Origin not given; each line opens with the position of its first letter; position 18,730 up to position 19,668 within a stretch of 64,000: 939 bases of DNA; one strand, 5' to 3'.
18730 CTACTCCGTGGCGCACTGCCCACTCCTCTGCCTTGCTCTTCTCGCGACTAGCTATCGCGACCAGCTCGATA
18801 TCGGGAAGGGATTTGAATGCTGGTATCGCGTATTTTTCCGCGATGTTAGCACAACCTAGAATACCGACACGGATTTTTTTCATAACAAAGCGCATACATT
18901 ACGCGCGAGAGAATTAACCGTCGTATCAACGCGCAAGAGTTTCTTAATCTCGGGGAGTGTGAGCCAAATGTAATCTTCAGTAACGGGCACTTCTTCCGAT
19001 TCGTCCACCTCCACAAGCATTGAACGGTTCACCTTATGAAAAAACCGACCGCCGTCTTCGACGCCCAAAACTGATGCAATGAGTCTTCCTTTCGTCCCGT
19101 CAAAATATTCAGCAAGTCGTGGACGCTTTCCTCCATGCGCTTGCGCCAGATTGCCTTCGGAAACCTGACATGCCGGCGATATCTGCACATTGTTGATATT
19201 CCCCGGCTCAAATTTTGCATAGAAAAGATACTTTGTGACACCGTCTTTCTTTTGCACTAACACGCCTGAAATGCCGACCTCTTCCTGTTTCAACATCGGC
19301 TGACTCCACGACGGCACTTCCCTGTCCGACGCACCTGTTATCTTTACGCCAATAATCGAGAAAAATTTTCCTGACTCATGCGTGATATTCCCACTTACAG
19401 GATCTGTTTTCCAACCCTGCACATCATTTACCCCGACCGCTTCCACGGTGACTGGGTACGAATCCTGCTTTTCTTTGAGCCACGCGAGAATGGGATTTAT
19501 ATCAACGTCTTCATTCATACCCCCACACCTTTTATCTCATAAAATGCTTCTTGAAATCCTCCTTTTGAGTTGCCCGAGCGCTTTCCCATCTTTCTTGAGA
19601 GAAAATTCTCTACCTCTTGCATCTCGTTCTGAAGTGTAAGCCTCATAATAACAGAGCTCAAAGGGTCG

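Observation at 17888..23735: Candidate dTDP-linked C-methyl (possibly 2,6-dideoxy) branched-sugar pathway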

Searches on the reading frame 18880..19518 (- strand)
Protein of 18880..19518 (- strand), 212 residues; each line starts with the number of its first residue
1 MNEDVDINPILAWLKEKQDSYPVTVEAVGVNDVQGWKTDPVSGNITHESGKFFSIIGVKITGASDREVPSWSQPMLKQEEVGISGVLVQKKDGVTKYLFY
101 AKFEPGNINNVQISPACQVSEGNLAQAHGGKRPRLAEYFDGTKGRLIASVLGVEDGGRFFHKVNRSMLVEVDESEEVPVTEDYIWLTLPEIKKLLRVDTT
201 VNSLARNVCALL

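Call 3: search_protein_families(library=pfam, proteins=[window:18880-19518:-], max_evalue=0.01)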
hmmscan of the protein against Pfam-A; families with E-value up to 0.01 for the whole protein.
window:18880-19518:- (212 aa): 1 family
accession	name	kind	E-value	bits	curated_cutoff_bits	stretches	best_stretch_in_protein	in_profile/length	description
PF03559.20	Hexose_dehydrat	-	1.8e-58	197.8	25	1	9-212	3-203/203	NDP-hexose 2,3-dehydratase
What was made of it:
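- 18880..19518 (-): Single-domain (212 aa) NDP-hexose 2,3-dehydratase. PF03559 at 1.8e-58, full length (call 3).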

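Call 4: search_protein_families(library=ncbifam, proteins=[window:18880-19518:-], max_evalue=0.01)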
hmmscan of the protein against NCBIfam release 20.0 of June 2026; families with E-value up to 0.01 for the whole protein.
window:18880-19518:- (212 aa): 0 families

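Call 7: find_homologous_proteins(query=window:18880-19518:-, max_evalue=0.00001)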
Query window:18880-19518:- (212 aa): 241 proteins with E <= 0.00001 among 377 candidates; the best 120 are listed.
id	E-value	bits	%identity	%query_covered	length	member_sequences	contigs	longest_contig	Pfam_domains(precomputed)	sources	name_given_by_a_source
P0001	2.1e-134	464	98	100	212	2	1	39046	PF03559.21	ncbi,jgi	ncbi:MAG: NDP-hexose 2,3-dehydratase family protein [Candidatus Paceibacterota bacterium]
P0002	4.2e-134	463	98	100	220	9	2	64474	PF03559.21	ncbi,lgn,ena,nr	ncbi:MAG: NDP-hexose 23-dehydratase [Parcubacteria group bacterium Greene0714_7]|nr:MAG: NDP-hexose 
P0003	4.0e-132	456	97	100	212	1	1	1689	PF03559.21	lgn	-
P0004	8.2e-132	455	96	100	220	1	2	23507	PF03559.21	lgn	-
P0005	2.0e-131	454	96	100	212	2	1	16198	PF03559.21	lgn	-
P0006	2.0e-130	451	95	100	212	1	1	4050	PF03559.21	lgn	-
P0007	1.0e-121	422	87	100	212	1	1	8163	PF03559.21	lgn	-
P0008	3.1e-121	421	87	100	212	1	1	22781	PF03559.21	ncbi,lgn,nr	ncbi:hypothetical protein EPO56_02050 [Patescibacteria group bacterium]|nr:MAG: hypothetical protein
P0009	4.1e-121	420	88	100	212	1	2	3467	PF03559.21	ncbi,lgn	-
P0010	5.6e-120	417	86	100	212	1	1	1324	PF03559.21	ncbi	-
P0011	1.6e-119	415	86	100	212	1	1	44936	PF03559.21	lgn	-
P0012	2.0e-119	415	86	100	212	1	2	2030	PF03559.21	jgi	jgi:oxidase EvaA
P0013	2.1e-119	415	86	100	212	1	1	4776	PF03559.21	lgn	-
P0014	2.2e-119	415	85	100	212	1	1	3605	PF03559.21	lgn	-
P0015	2.3e-119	415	87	100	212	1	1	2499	PF03559.21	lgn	-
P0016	3.7e-119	414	85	100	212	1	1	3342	PF03559.21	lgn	-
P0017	1.2e-118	412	85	100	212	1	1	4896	PF03559.21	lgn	-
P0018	6.6e-118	410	86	100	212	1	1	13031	PF03559.21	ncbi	-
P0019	6.9e-118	410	85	100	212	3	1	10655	PF03559.21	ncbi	-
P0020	1.4e-117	409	84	100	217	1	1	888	PF03559.21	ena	-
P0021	1.4e-117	409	85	100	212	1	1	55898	PF03559.21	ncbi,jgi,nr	ncbi:hypothetical protein C4556_01900 [Candidatus Parcubacteria bacterium]|nr:MAG: hypothetical prot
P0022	1.6e-117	409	86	100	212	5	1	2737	PF03559.21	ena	-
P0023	1.7e-117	409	83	100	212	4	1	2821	PF03559.21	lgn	-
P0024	1.7e-117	408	85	100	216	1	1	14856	PF03559.21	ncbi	-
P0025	2.0e-117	408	87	99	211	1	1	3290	PF03559.21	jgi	jgi:dTDP-4-dehydro-6-deoxy-alpha-D-glucopyranose 2,3-dehydratase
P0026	2.7e-117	408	85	100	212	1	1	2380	PF03559.21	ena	-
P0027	2.7e-117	408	86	100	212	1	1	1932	PF03559.21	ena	-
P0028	2.9e-117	408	84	100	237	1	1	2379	PF03559.21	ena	-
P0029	3.5e-117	407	86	100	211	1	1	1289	PF03559.21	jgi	jgi:oxidase EvaA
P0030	4.0e-117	407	85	100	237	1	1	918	PF03559.21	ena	-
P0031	5.3e-117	407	84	100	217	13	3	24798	PF03559.21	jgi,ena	-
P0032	1.9e-116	405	86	99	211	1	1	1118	PF03559.21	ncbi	-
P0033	2.8e-116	404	85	100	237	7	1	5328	PF03559.21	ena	-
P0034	3.6e-116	404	85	100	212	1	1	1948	PF03559.21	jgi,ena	-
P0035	3.8e-116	404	83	100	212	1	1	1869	PF03559.21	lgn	-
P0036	4.9e-116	404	83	100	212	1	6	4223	PF03559.21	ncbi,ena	-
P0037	5.1e-116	404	83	100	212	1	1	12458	PF03559.21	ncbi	-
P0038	1.3e-115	402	83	100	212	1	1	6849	PF03559.21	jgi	jgi:oxidase EvaA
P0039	1.3e-115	402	83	100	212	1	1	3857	PF03559.21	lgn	-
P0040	1.4e-115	402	85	100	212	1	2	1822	PF03559.21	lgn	-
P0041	1.5e-115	402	85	100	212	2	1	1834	PF03559.21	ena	-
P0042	1.9e-115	402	83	100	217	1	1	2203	PF03559.21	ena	-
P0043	2.8e-115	401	84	100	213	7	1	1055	PF03559.21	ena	-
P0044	3.5e-115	401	82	100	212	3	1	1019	PF03559.21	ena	-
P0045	4.0e-115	401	83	99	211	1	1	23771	PF03559.21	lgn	-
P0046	4.6e-115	401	83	100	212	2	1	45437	PF03559.21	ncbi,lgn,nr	ncbi:NDP-hexose 2,3-dehydratase family protein [Patescibacteria group bacterium]|nr:NDP-hexose 2,3-d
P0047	8.6e-115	400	84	100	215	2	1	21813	PF03559.21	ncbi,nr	ncbi:MAG TPA: NDP-hexose 2,3-dehydratase family protein [Candidatus Paceibacterota bacterium]|nr:NDP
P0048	8.8e-115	400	83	99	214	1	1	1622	PF03559.21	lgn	-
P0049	9.1e-115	400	83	100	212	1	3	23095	PF03559.21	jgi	jgi:oxidase EvaA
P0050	1.8e-114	399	82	98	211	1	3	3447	PF03559.21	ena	-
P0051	2.2e-114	398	83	100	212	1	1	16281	PF03559.21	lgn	-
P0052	2.7e-114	398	83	100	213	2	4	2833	PF03559.21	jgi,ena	-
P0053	2.9e-114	398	83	100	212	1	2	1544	PF03559.21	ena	-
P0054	3.2e-114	398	84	100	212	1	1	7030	PF03559.21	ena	-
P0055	3.4e-114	398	82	100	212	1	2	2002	PF03559.21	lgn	-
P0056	5.6e-114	397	82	100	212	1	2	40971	PF03559.21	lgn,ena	-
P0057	6.0e-114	397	83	100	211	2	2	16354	PF03559.21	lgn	-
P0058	1.1e-113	396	82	99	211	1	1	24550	PF03559.21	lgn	-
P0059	1.3e-113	396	82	100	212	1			PF03559.21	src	-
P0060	1.3e-113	396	83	100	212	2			PF03559.21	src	-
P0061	1.9e-113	395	84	99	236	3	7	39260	PF03559.21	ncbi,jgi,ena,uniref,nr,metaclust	ncbi:hypothetical protein A3C18_03415 [Candidatus Kaiserbacteria bacterium RIFCSPHIGHO2_02_FULL_54_1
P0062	2.2e-113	395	83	100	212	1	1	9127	PF03559.21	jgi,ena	-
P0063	3.1e-113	395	82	100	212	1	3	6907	PF03559.21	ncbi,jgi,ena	jgi:oxidase EvaA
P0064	4.8e-113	394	82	100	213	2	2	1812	PF03559.21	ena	-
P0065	6.9e-113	393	81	98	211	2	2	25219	PF03559.21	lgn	-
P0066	8.1e-113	393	81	100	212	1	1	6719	PF03559.21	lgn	-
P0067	8.1e-113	393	82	100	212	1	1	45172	PF03559.21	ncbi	-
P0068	1.1e-112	393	82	100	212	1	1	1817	PF03559.21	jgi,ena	-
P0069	1.5e-112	392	82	100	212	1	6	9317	PF03559.21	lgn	-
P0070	4.8e-112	391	81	100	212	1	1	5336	PF03559.21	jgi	jgi:dTDP-4-dehydro-6-deoxy-alpha-D-glucopyranose 2,3-dehydratase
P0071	5.6e-112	390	82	100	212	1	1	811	PF03559.21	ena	-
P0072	7.3e-112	390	81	100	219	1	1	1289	PF03559.21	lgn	-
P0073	1.8e-111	389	81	100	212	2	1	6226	PF03559.21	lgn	-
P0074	2.2e-111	388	81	100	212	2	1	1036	PF03559.21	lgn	-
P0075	2.5e-111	388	83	99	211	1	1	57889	PF03559.21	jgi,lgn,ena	-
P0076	2.8e-111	388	80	100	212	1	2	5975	PF03559.21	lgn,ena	-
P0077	2.8e-111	388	82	100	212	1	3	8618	PF03559.21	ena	-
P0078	3.5e-111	388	81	100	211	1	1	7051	PF03559.21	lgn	-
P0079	6.7e-111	387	81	100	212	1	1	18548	PF03559.21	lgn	-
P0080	7.8e-111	387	80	100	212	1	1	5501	PF03559.21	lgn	-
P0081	9.0e-111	387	80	100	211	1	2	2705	PF03559.21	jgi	-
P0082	9.5e-111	386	80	100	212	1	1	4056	PF03559.21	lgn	-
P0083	2.4e-110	385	80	100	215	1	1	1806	PF03559.21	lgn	-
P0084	2.5e-110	385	78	100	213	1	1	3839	PF03559.21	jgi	jgi:dTDP-4-dehydro-6-deoxy-alpha-D-glucopyranose 2,3-dehydratase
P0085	5.3e-110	384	83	100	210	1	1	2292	PF03559.21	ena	-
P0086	8.6e-110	383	80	100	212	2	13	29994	PF03559.21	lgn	-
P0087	3.7e-109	381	78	100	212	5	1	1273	PF03559.21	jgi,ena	-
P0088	6.6e-109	380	79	100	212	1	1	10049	PF03559.21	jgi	jgi:oxidase EvaA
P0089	8.5e-109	380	79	100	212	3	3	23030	PF03559.21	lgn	-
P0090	1.1e-108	380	78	100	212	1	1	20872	PF03559.21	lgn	-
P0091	1.7e-108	379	80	99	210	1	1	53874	PF03559.21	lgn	-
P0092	2.1e-108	379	80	98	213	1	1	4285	PF03559.21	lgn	-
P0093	2.5e-108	379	79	100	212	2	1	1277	PF03559.21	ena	-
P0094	9.2e-108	377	76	100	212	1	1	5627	PF03559.21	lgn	-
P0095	1.4e-107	376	81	99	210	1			PF03559.21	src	-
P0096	1.4e-107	376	79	100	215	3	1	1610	PF03559.21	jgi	jgi:oxidase EvaA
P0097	2.4e-107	375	76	100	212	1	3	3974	PF03559.21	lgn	-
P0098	2.7e-107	375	77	100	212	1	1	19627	PF03559.21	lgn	-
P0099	3.3e-107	375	78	100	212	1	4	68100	PF03559.21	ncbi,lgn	-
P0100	3.8e-107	375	78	100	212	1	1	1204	PF03559.21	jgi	jgi:dTDP-4-dehydro-6-deoxy-alpha-D-glucopyranose 2,3-dehydratase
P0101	4.6e-107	374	78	100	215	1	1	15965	PF03559.21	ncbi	-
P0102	9.0e-107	373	76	100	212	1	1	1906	PF03559.21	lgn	-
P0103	9.8e-107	373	78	100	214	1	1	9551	PF03559.21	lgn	-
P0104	9.8e-107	373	77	100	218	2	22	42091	PF03559.21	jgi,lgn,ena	-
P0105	1.7e-106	373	79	100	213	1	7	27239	PF03559.21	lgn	-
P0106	2.6e-106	372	77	100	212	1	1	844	PF03559.21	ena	-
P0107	3.7e-106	371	77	100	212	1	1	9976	PF03559.21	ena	-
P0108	6.9e-106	371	77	100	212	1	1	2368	PF03559.21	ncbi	-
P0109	1.5e-105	369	77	99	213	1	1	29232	PF03559.21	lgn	-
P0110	1.6e-105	369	75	100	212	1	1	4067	PF03559.21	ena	-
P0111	2.6e-105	369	77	100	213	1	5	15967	PF03559.21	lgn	-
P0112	3.5e-105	368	77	100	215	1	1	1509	PF03559.21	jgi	jgi:dTDP-4-dehydro-6-deoxy-alpha-D-glucopyranose 2,3-dehydratase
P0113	7.3e-105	367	77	99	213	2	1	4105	PF03559.21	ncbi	-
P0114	1.0e-104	367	75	100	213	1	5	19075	PF03559.21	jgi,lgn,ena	-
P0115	2.2e-104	366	76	100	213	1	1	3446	PF03559.21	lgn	-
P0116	2.7e-104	365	75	100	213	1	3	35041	PF03559.21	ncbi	-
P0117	4.9e-104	365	75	100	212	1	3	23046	PF03559.21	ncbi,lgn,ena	-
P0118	1.0e-103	363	77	100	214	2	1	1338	PF03559.21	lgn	-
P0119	1.1e-103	363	76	99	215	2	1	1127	PF03559.21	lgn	-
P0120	1.8e-103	363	76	100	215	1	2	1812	PF03559.21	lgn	-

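Call 9: search_solved_structures(query=window:18880-19518:-, max_evalue=1, show_alignments=3)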
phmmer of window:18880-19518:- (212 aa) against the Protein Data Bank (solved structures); distinct sequences matched with E-value up to 1: 1.
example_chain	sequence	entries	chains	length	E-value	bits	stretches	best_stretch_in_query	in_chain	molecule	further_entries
4j7g_A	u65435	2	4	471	9.6e-71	241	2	9-210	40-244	EvaA 2,3-dehydratase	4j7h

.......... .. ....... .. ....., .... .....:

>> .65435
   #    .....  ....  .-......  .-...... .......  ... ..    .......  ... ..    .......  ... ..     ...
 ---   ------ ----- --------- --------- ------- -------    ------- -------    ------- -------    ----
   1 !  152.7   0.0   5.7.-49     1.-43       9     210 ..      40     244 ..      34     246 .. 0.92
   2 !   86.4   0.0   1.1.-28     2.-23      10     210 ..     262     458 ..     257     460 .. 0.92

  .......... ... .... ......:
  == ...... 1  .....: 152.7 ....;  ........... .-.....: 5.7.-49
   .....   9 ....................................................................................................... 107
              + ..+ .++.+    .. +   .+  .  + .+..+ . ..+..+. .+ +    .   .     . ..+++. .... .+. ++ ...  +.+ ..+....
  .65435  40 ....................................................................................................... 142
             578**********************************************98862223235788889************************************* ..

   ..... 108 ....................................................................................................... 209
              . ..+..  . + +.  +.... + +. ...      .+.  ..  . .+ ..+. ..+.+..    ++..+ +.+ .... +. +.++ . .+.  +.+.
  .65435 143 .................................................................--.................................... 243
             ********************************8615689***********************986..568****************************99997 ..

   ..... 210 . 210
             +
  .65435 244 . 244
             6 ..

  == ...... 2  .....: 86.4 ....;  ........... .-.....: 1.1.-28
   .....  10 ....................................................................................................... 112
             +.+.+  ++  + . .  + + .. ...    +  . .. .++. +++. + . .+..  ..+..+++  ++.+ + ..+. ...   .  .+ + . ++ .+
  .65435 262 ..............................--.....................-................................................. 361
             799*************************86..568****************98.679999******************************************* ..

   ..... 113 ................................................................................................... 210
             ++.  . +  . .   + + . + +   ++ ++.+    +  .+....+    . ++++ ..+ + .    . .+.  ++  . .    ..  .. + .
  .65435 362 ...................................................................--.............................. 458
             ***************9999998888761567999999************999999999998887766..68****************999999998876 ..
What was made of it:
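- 18880..19518 (-): EvaA E = 9.6e-71, with the N-domain at 152.7 bits and the C-domain at 86.4 bits (call 9).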

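Call 19: find_related_loci(query=window:18880-19518:-, collection=genome_contigs, flank=8000)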
Query window:18880-19518:- (212 aa) in genome_contigs; peptide patterns used: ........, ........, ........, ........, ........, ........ (x = any residue, [..] = any of these).
59 stretches matched a pattern; 16 encode a relative of the query (tblastn E <= 1e-3); 15 distinct loci.
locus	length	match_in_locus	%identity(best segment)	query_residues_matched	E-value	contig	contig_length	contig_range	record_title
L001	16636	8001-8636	98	1-212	9e-141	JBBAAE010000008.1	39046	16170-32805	MAG: Candidatus Paceibacterota bacterium isolate SO_2017_GW3_33 scaffold_724_c1_OW296A_2017, whole genome shotgun sequen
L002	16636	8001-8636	85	1-212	5e-125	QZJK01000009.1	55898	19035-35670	MAG: Candidatus Parcubacteria bacterium isolate SURF_41 Ga0104751_1000732, whole genome shotgun sequence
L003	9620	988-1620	85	2-212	2e-124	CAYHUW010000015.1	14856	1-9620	MAG TPA_asm: uncultured Candidatus Saccharibacteria bacterium isolate ERP119705_co17_1001 genome assembly, contig: NODE_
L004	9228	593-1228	84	1-212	2e-124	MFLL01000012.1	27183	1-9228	MAG: Candidatus Kaiserbacteria bacterium RIFCSPHIGHO2_02_FULL_55_25 rifcsphigho2_02_scaffold_2417, whole genome shotgun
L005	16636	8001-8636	83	1-212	2e-122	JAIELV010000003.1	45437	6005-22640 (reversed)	MAG: Patescibacteria group bacterium isolate co.spades.CONCOCT.1kb_121 c_000000000068, whole genome shotgun sequence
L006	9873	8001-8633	83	1-212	2e-120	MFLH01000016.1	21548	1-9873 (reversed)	MAG: Candidatus Kaiserbacteria bacterium RIFCSPHIGHO2_02_FULL_54_11b rifcsphigho2_02_scaffold_15548, whole genome shotgu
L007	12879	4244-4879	82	1-212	2e-120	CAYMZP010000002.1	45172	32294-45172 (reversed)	MAG TPA_asm: uncultured Candidatus Saccharibacteria bacterium isolate SRP329715_co2_49 genome assembly, contig: NODE_169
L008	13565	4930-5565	81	1-212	8e-119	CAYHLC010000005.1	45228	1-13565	MAG TPA_asm: uncultured Candidatus Saccharibacteria bacterium isolate ERP119705_co13_82 genome assembly, contig: NODE_91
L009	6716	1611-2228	88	5-210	4e-119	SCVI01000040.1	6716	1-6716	MAG: Patescibacteria group bacterium isolate GW715_bin.47 GW715_bin.47-71976, whole genome shotgun sequence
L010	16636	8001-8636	78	1-212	3e-115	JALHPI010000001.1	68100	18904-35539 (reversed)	MAG: Candidatus Paceibacterota bacterium isolate bin.228 c_000000002269, whole genome shotgun sequence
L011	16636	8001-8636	75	1-212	3e-110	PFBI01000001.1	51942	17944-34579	MAG: Candidatus Kaiserbacteria bacterium CG10_big_fil_rev_8_21_14_0_10_47_16 CG10_8_21_14_0.10_scaffold_402_c, whole gen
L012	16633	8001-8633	98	2-212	3e-140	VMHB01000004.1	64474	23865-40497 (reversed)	MAG: Parcubacteria group bacterium Greene0714_7 Greene07147_scaffold_478, whole genome shotgun sequence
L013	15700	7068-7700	68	3-212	9e-100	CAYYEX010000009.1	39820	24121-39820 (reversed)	MAG TPA_asm: uncultured Candidatus Saccharibacteria bacterium isolate ERP113451_co1_280 genome assembly, contig: NODE_10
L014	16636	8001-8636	73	1-212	1e-108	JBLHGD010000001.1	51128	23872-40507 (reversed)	MAG: Candidatus Azotimanducaceae bacterium isolate 3300054976_96 Ga0535667_0000418, whole genome shotgun sequence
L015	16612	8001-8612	37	7-212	1e-45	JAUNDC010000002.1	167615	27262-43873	MAG: Bacillota bacterium isolate S22M_St_64 NODE_19_length_167615_cov_22.350352, whole genome shotgun sequence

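Call 22: search_protein_representatives(protein=window:18880-19518:-)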
Query: 212 residues. Proteins with E-value up to 0.001 (for the whole library): 1527; up to 1e-10: 1054; up to 1e-30: 459. The best 150 are listed.
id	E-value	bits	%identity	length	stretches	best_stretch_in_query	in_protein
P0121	5.5e-77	274.5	37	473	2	7-209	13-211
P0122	5.4e-76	271.2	37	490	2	4-210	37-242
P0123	2.1e-74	266.0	37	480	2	11-211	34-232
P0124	2.7e-74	265.6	36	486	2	12-210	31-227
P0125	3.6e-74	265.2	36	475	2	9-208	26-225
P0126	1.0e-73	263.8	35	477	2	10-209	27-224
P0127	1.0e-73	263.8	59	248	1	6-208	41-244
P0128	5.1e-73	261.5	35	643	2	9-210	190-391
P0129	8.5e-73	260.8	36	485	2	11-210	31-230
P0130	3.8e-72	258.6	37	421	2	10-209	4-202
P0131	4.4e-72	258.4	36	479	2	12-211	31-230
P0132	8.8e-72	257.5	36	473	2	9-211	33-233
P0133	1.7e-71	256.5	55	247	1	4-211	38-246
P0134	1.1e-70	253.8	36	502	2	11-210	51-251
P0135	7.4e-70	251.2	38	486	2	28-211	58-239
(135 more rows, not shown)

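Call 46: predict_structure(alignment_id=A1)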
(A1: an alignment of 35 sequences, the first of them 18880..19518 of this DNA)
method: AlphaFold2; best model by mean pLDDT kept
length: 212 residues; sequences in the alignment: 35
mean_pLDDT: 87.6   pTM: 0.83
mean pLDDT of the five models: 87.6, 85.6, 85.0, 76.4, 75.8
residues with pLDDT >= 90: 111; 70-90: 87; 50-70: 11; < 50: 3
segments of 3 or more residues with pLDDT < 50: none
pLDDT, mean of each block of 10 residues (from residue 1): 80 94 87 90 85 79 84 81 94 96 84 93 79 92 94 63 88 95 97 93 91 90
secondary structure, 60 per line:
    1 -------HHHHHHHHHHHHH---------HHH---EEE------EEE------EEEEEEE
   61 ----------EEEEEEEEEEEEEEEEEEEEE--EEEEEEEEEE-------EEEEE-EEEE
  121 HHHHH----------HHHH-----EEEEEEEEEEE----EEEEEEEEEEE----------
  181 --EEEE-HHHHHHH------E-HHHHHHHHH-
elements in order: H8-20 E36-38 E45-47 E54-60 E71-91 E94-103 E111-115 E117-120 H121-125 H136-139 E145-155 E160-170 E183-186 H188-194 H203-211
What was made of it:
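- On NDP-hexose 2,3-dehydratase (Pfam PF03559; EvaA/TylX3 type): AF2 pLDDT 87.6 (call 46).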

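Call 48: fold_search(model_id=the predicted structure, library=pdb)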
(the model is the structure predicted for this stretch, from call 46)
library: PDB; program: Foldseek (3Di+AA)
matches with E <= 10: 684; with E <= 0.001: 114
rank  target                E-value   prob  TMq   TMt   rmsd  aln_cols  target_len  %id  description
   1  4j7h_A                1.5e-17  1.00  0.83  0.41   2.4       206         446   38  Crystal structure of EvaA, a 2,3-dehydratase in complex with dTDP-benzene and dTDP-rhamnose (released 2013-05-22)
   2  4j7g_A                6.6e-17  1.00  0.82  0.40   2.3       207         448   38  Crystal structure of EvaA, a 2,3-dehydratase in complex with dTDP-fucose and dTDP-rhamnose (released 2013-05-22)
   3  4j7h_B                2.2e-16  1.00  0.82  0.41   2.6       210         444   37  Crystal structure of EvaA, a 2,3-dehydratase in complex with dTDP-benzene and dTDP-rhamnose (released 2013-05-22)
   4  4j7g_B                2.8e-16  1.00  0.82  0.40   2.3       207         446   38  Crystal structure of EvaA, a 2,3-dehydratase in complex with dTDP-fucose and dTDP-rhamnose (released 2013-05-22)
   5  3aca_A                9.3e-07  1.00  0.52  0.55   5.5       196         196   13  Crystal structure of human NUDT5 complexed with 8-oxo-dADP and manganese (released 2011-01-12)
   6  6gru_C                1.3e-06  1.00  0.52  0.57   5.1       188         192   13  Crystal structure of human NUDT5 (released 2018-06-27)
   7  6gru_A                1.4e-06  1.00  0.52  0.57   5.0       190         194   13  Crystal structure of human NUDT5 (released 2018-06-27)
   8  6gru_D                1.4e-06  1.00  0.52  0.57   5.3       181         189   14  Crystal structure of human NUDT5 (released 2018-06-27)
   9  8ptt_C                1.9e-06  1.00  0.52  0.56   5.8       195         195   13  Human NUDT5 in complex with MRK-952 (released 2024-07-24)
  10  8ptt_A                2.1e-06  1.00  0.52  0.55   5.7       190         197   12  Human NUDT5 in complex with MRK-952 (released 2024-07-24)
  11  5qjn_C                2.5e-06  1.00  0.53  0.57   4.9       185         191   14  PanDDA analysis group deposition of models with modelled events (e.g. bound ligands) -- Crystal Structure of NUDT5 in  (released 2018-12-19)
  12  8riy_BBB              2.6e-06  1.00  0.53  0.58   5.0       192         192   12  Human NUDT5 with ibrutinib derivative (released 2024-05-01)
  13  6gru_B                2.6e-06  1.00  0.52  0.56   5.0       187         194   13  Crystal structure of human NUDT5 (released 2018-06-27)
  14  2dsb_A                2.6e-06  1.00  0.52  0.53   5.1       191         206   14  Crystal structure of human ADP-ribose pyrophosphatase NUDT5 (released 2006-11-14)
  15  9g6y_A                3.0e-06  1.00  0.52  0.57   5.0       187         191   12  Crystal structure of NUDT5 bound to dNUDT5 (released 2026-02-04)
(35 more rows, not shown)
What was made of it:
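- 18880..19518 (-): AF2 model pLDDT 87.6 (call 46) and TM 0.83, rmsd 2.3-2.4 A to EvaA (call 48).
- On NDP-hexose 2,3-dehydratase (Pfam PF03559; EvaA/TylX3 type): Foldseek against 4j7h_A gives E = 1.5e-17, TM 0.83, rmsd 2.4 A. The next-best matches are NUDT5-type Nudix hydrolases (call 48).
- Closest known: EvaA. Same: Same Nudix-like fold (TM 0.83, 38% identity, call 48).
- The model has pLDDT 87.6 and TM 0.83 to EvaA (calls 46, 48).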
